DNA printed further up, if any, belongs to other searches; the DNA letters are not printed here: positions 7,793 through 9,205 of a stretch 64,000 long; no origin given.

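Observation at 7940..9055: Unassigned 371-aa cysteine-rich protein (paralog A) as the last gene of an operator-controlled dehydratase operon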

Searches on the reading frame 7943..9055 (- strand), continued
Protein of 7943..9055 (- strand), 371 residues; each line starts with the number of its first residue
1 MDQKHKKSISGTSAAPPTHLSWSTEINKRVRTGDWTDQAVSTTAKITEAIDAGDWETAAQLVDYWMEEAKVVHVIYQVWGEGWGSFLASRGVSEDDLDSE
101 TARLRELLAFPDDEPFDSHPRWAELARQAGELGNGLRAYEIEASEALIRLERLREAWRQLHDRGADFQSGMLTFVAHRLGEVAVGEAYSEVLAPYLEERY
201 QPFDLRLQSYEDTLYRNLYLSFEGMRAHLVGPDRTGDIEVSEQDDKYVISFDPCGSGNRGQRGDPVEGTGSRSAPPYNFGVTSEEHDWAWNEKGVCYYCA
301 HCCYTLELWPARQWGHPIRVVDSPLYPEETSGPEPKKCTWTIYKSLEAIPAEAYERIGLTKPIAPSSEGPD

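Call 63: find_encoding_contigs(protein=P0338, flank=7000, max_places=1)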
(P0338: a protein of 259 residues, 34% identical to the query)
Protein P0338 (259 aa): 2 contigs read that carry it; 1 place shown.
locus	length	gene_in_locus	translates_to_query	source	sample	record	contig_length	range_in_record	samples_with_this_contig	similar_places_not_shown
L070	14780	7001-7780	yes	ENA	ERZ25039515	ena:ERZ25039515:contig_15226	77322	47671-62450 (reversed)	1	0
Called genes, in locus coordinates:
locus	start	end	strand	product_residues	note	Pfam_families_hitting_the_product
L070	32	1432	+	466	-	PF00496:SBP_bac_5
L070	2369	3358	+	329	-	PF19300:BPD_transp_1_N, PF00528:BPD_transp_1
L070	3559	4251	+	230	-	PF00528:BPD_transp_1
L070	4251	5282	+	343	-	PF00005:ABC_tran, PF13304:AAA_21 (faint), PF08352:oligo_HPY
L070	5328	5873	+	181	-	PF00005:ABC_tran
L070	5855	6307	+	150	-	PF08352:oligo_HPY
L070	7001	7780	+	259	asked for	-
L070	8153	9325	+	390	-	PF04389:Peptidase_M28 (faint), PF01546:Peptidase_M20, PF07687:M20_dimer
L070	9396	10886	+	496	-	PF00171:Aldedh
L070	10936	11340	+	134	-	-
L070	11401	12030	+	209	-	PF00171:Aldedh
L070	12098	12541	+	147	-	PF09537:DUF2383 (faint)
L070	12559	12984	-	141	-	PF01575:MaoC_dehydratas, PF13452:FAS1_DH_region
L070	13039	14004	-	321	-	PF01210:NAD_Gly3P_dh_N (weak), PF02737:3HCDH_N, PF03446:NAD_binding_2 (weak), PF00725:3HCDH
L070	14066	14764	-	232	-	PF00005:ABC_tran, PF13304:AAA_21 (faint)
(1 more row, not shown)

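Call 72: search_protein_families(library=pfam, proteins=[L045:5342-6262:+, L016:11188-12420:+, L043:3392-4726:-, L049:9033-9992:+, L040:7189-7791:+, L016:9320-9928:+, L035:9222-9998:+, L044:13321-14646:+, L006:590-1636:+, L010:15952-16971:+], max_evalue=0.001)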
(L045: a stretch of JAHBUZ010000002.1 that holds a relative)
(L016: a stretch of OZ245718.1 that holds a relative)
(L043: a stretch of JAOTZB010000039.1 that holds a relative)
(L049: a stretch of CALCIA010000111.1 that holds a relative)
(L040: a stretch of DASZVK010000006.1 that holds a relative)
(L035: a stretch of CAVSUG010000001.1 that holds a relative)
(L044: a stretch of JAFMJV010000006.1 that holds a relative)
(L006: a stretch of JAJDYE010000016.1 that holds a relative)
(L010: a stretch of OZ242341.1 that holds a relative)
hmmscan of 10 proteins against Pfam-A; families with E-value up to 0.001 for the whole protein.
L045:5342-6262:+ (306 aa): 2 families
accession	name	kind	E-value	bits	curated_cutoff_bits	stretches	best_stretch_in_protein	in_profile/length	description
PF08450.18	SGL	-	1e-23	84.7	26.3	1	15-249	2-232/246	SMP-30/Gluconolactonase/LRE-like region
PF24684.1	Vgb_lyase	-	3.5e-07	29.8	50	0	111-237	14-132/290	Virginiamycin B lyase family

L016:11188-12420:+ (410 aa): 1 family
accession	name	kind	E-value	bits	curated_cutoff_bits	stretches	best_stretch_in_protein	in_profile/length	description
PF13407.12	Peripla_BP_4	-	1.4e-20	74.4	35.1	1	153-375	35-251/258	Periplasmic binding protein domain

L043:3392-4726:- (444 aa): 0 families

L049:9033-9992:+ (319 aa): 1 family
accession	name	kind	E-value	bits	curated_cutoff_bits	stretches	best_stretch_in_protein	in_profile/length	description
PF01261.30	AP_endonuc_2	-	1.8e-19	70.9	31.1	1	49-297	1-236/249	Xylose isomerase-like TIM barrel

L040:7189-7791:+ (200 aa): 0 families

L016:9320-9928:+ (202 aa): 0 families

L035:9222-9998:+ (258 aa): 0 families

L044:13321-14646:+ (441 aa): 1 family
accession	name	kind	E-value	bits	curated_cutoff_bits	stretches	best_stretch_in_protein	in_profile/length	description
PF07690.21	MFS_1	-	1.4e-10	41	33.4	1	261-423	8-173/347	Major Facilitator Superfamily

L006:590-1636:+ (348 aa): 1 family
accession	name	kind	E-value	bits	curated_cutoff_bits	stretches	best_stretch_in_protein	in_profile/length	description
PF01261.30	AP_endonuc_2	-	1e-29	104.4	31.1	1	95-337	3-247/249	Xylose isomerase-like TIM barrel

L010:15952-16971:+ (339 aa): 4 families
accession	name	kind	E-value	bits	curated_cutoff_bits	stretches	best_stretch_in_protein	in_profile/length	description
PF01370.27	Epimerase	-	8e-20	71.7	20.9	1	45-259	1-231/240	NAD dependent epimerase/dehydratase family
PF08338.16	DUF1731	-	1.2e-14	54.1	27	1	290-337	1-46/47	Domain of unknown function (DUF1731)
PF13460.12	NAD_binding_10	-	1.5e-06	28.6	27.2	1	49-157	1-102/184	NAD(P)H-binding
PF05368.20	NmrA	-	0.00035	20.7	27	1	43-80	3-42/298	NmrA-like family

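Call 76: find_homologous_proteins(query=L060:9965-11014:+, max_evalue=0.001)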
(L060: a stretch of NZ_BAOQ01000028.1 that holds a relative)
Query L060:9965-11014:+ (350 aa): 209 proteins with E <= 0.001 among 8000 candidates; the best 120 are listed.
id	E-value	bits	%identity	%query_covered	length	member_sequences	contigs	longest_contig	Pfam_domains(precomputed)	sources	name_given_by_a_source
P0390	4.3e-241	817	100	100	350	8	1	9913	-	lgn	-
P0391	3.4e-183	627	75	100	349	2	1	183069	-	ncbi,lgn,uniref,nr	ncbi:hypothetical protein [Gordonia sp. C13]|uniref:hypothetical protein n=1 Tax=Gordonia sp. C13 Ta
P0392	3.6e-156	538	68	99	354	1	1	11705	-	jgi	jgi:hypothetical protein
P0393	1.5e-148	513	65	97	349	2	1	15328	-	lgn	-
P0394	1.1e-147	510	65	95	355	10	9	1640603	-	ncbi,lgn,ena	-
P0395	1.9e-147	509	65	95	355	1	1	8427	-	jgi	jgi:hypothetical protein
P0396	2.4e-147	509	63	100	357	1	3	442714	-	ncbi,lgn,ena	-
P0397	4.7e-146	504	66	94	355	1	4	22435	-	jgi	jgi:hypothetical protein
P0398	8.9e-146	504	63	98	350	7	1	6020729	-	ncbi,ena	-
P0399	1.3e-144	500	63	95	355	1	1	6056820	-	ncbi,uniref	ncbi:hypothetical protein V4U86_25890 [Mycobacterium sp. AMU20-3851]|uniref:hypothetical protein n=1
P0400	3.2e-144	498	64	97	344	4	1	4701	-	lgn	-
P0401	4.5e-144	498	62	100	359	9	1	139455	-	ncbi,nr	ncbi:hypothetical protein GO011_03470 [Mycobacterium sp. 20091114027_K0903767]|nr:hypothetical prote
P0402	7.7e-144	497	64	99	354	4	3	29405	-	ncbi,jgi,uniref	ncbi:MAG: hypothetical protein ACJ74F_13605 [Mycobacterium sp.]|jgi:hypothetical protein|uniref:hypo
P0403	8.8e-144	497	62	97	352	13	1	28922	-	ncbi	-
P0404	1.0e-143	497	63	98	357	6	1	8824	-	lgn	-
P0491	1.4e-131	457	61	96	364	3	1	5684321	-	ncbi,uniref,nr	ncbi:hypothetical protein [Nocardioides sp. L-11A]|uniref:hypothetical protein n=1 Tax=Nocardioides 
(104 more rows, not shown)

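Call 78: find_encoding_contigs(protein=P0491, flank=9000, max_places=1)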
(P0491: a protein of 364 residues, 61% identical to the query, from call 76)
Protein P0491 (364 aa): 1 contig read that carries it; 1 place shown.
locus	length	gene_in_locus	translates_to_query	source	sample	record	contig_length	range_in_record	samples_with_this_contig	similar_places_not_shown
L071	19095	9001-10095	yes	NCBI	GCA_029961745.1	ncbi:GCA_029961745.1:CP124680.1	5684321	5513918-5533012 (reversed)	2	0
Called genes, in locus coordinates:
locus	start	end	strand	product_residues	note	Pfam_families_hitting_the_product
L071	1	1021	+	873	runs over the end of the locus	PF00672:HAMP, PF00512:HisKA, PF02518:HATPase_c, PF13687:DUF4153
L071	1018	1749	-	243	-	PF07722:Peptidase_C26, PF00117:GATase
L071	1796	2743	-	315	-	PF04960:Glutaminase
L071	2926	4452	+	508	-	PF00324:AA_permease, PF13520:AA_permease_2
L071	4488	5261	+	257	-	PF00106:adh_short, PF08659:KR, PF13561:adh_short_C2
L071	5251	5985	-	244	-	PF00392:GntR, PF02082:Rrf2 (weak), PF14502:HTH_41 (faint), PF08279:HTH_11 (faint), PF07729:FCD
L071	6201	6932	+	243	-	PF00106:adh_short, PF01370:Epimerase (weak), PF08659:KR, PF13561:adh_short_C2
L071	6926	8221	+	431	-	PF06545:AllG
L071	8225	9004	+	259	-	PF00106:adh_short, PF01370:Epimerase, PF08659:KR (faint), PF13561:adh_short_C2, PF23441:SDR (weak)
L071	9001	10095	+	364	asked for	-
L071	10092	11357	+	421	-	PF00120:Gln-synt_C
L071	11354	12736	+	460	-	PF00120:Gln-synt_C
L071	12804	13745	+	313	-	PF20434:BD-FAE, PF07859:Abhydrolase_3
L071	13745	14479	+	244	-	PF00106:adh_short, PF01370:Epimerase (weak), PF13561:adh_short_C2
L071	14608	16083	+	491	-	PF00070:Pyr_redox (faint), PF00743:FMO-like, PF01266:DAO (weak), PF07992:Pyr_redox_2, PF13454:NAD_binding_9 (faint), PF13738:Pyr_redox_3, PF13450:NAD_binding_8, PF13434:Lys_Orn_oxgnase (weak), +1 more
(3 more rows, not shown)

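Call 80: search_dna_similar(query=L060:9965-11014:+, collection=plasmids, mode=protein, max_rows=15)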
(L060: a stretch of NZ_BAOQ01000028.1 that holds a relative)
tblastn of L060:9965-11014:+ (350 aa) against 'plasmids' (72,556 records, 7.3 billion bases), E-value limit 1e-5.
Records with a match: 4; places in all: 4; records where one place covers at least 80% of the query: 3.
Best place of each record, by identity: 60-80% 1; <60% 3.
By first word of the organism name: Rhodococcus 4.
By predicted mobility (MOB-suite, as given by PLSDB): non-mobilizable 2; mobilizable 2.
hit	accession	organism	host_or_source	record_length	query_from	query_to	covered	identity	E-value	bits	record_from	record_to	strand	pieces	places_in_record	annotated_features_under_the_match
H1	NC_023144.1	Rhodococcus pyridinivorans SB3094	-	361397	8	346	97%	61.9%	1e-133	427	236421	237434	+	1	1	hypothetical protein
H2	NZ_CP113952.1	Rhodococcus sp. JS3073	culture,soil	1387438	2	343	98%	59.9%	2e-126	406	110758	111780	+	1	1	record has no annotation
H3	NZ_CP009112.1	Rhodococcus opacus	soil sample, Enrichment culture with ...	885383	2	343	98%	59.6%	5e-125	402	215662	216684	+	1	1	hypothetical protein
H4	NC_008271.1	Rhodococcus jostii RHA1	-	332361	129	342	61%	23.1%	3e-11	72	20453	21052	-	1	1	hypothetical protein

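Call 81: search_dna_similar(query=window:7943-9055:-, collection=plasmids, mode=protein, max_rows=15)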
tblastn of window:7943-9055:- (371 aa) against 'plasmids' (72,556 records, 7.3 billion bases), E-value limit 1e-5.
Records with a match: 4; places in all: 4; records where one place covers at least 80% of the query: 3.
Best place of each record, by identity: <60% 4.
By first word of the organism name: Rhodococcus 4.
By predicted mobility (MOB-suite, as given by PLSDB): non-mobilizable 2; mobilizable 2.
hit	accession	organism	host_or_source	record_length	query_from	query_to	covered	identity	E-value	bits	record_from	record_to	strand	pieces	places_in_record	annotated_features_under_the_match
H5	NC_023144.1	Rhodococcus pyridinivorans SB3094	-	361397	17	360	93%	32.2%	8e-52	192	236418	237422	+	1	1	hypothetical protein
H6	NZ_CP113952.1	Rhodococcus sp. JS3073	culture,soil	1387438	20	365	93%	29.4%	9e-48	181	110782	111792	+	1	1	record has no annotation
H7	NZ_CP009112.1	Rhodococcus opacus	soil sample, Enrichment culture with ...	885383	20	368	94%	28.6%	2e-47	179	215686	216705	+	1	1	hypothetical protein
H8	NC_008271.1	Rhodococcus jostii RHA1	-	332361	142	369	61%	32.9%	4e-24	111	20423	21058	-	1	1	hypothetical protein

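Call 82: get_annotated_region(hit=H1, flank=9000)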
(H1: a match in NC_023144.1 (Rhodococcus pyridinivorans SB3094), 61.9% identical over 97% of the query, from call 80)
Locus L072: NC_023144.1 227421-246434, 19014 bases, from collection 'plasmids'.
description: Rhodococcus pyridinivorans SB3094 plasmid unnamed, complete sequence
organism: Rhodococcus pyridinivorans SB3094 (NCBI taxid 1435356)
taxonomy: Bacteria; Actinomycetota; Actinomycetes; Mycobacteriales; Nocardiaceae; Rhodococcus; Rhodococcus pyridinivorans; Rhodococcus pyridinivorans SB3094
host: -; source: -; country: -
typing (MOB-suite, as given by PLSDB): non-mobilizable
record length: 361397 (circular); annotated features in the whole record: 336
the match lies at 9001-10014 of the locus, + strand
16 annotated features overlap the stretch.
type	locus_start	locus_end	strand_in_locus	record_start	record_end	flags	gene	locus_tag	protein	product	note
CDS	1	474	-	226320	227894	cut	istA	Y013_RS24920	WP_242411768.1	IS21 family transposase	-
CDS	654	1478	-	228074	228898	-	-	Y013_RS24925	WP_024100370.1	gamma-glutamyl-gamma-aminobutyrate hydrolase family protein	-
CDS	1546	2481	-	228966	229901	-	glsA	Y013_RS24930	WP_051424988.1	glutaminase A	GO:0006541 - glutamine metabolic process [Evidence IEA]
CDS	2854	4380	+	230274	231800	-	-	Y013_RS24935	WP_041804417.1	APC family permease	-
CDS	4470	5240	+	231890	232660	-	fabG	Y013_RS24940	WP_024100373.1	3-oxoacyl-ACP reductase FabG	-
CDS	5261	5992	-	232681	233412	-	-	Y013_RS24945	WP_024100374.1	FCD domain-containing protein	-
CDS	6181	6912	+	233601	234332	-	-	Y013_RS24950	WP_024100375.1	SDR family oxidoreductase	-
CDS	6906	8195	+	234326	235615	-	-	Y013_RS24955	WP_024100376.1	DUF1116 domain-containing protein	-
CDS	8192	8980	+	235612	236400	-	-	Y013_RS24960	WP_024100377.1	SDR family oxidoreductase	-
CDS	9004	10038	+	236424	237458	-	-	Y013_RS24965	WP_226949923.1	hypothetical protein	-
CDS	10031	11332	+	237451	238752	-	-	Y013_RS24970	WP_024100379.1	glutamine synthetase family protein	GO:0006542 - glutamine biosynthetic process [Evidence IEA]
CDS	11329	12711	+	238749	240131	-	-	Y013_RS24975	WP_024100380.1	glutamine synthetase family protein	GO:0006542 - glutamine biosynthetic process [Evidence IEA]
CDS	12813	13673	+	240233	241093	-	-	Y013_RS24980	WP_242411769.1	alpha/beta hydrolase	-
CDS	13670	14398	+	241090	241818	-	-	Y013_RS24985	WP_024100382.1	SDR family oxidoreductase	-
CDS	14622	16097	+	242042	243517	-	-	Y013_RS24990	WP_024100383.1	NAD(P)/FAD-dependent oxidoreductase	-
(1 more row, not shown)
